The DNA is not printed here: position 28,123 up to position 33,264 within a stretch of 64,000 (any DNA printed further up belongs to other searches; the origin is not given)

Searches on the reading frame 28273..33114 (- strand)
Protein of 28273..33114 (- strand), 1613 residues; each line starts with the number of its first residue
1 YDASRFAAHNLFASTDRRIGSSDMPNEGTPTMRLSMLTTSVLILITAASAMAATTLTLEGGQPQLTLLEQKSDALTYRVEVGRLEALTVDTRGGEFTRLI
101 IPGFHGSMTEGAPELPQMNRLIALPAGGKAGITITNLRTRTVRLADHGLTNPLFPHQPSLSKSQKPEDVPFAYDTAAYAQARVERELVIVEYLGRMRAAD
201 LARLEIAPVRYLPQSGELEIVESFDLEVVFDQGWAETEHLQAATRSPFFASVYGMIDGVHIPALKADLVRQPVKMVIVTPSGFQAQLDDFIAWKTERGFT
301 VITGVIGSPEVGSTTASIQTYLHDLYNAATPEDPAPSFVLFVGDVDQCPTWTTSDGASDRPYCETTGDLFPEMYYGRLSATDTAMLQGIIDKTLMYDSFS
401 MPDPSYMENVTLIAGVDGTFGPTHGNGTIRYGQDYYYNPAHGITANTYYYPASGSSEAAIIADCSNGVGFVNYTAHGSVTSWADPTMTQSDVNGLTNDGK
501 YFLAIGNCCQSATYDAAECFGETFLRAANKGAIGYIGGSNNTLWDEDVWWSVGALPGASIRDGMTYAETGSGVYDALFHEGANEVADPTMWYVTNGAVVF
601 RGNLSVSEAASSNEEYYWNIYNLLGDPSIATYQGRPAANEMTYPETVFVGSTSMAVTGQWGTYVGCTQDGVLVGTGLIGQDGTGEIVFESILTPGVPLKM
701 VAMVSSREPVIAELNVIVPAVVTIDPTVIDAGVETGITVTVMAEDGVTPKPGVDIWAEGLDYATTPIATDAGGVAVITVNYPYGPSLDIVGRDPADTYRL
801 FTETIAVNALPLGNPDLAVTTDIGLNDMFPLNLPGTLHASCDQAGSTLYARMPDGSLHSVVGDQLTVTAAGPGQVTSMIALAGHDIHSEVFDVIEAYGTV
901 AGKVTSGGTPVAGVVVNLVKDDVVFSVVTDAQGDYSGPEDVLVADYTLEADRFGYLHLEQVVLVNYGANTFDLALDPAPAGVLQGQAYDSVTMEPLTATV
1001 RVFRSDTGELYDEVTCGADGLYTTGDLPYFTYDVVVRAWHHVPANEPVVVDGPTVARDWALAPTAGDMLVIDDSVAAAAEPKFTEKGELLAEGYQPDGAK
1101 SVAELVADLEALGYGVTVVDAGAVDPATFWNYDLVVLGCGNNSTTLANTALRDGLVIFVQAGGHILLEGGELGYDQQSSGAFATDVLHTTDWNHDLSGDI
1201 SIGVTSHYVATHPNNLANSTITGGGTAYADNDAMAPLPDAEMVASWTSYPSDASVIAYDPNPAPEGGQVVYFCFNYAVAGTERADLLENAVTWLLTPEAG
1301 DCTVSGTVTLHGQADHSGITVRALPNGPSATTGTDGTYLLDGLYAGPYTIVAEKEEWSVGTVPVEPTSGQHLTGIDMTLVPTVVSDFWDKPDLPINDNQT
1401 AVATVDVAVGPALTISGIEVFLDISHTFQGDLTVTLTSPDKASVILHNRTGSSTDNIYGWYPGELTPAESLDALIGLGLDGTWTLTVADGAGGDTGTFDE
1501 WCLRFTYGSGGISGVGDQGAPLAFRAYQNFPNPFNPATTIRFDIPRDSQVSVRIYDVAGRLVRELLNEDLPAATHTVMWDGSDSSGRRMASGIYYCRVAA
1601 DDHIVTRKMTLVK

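Call 19: search_protein_families(library=pfam, proteins=[window:28273-33114:-], max_evalue=0.0001)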
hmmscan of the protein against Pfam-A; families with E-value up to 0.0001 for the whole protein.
window:28273-33114:- (1613 aa): 8 families
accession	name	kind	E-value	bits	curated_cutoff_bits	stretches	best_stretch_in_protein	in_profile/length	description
PF01364.23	Peptidase_C25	-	8.5e-53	180.3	23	1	275-629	1-372/374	Peptidase family C25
PF13620.12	CarboxypepD_reg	-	3.1e-16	59.9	32.3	2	899-974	1-80/82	Carboxypeptidase regulatory-like domain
PF01483.27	P_proprotein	-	1.9e-14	53.9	21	1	1417-1505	3-86/86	Proprotein convertase P-domain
PF08126.16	Propeptide_C25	-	1e-11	44.8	22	1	60-233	6-175/205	Propeptide_C25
PF13860.13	FlgD_ig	-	5.7e-11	42.7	27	1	1539-1601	13-76/79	FlgD Ig-like domain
PF03785.20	Peptidase_C25_C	-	8.5e-08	32.4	25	1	636-713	1-77/79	Peptidase family C25, C terminal ig-like domain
PF13715.12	CarbopepD_reg_2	-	1.1e-06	29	32.2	0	1304-1353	1-51/88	CarboxypepD_reg-like domain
PF18962.6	Por_Secre_tail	-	1.3e-06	29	27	1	1530-1609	2-73/75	Secretion system C-terminal sorting domain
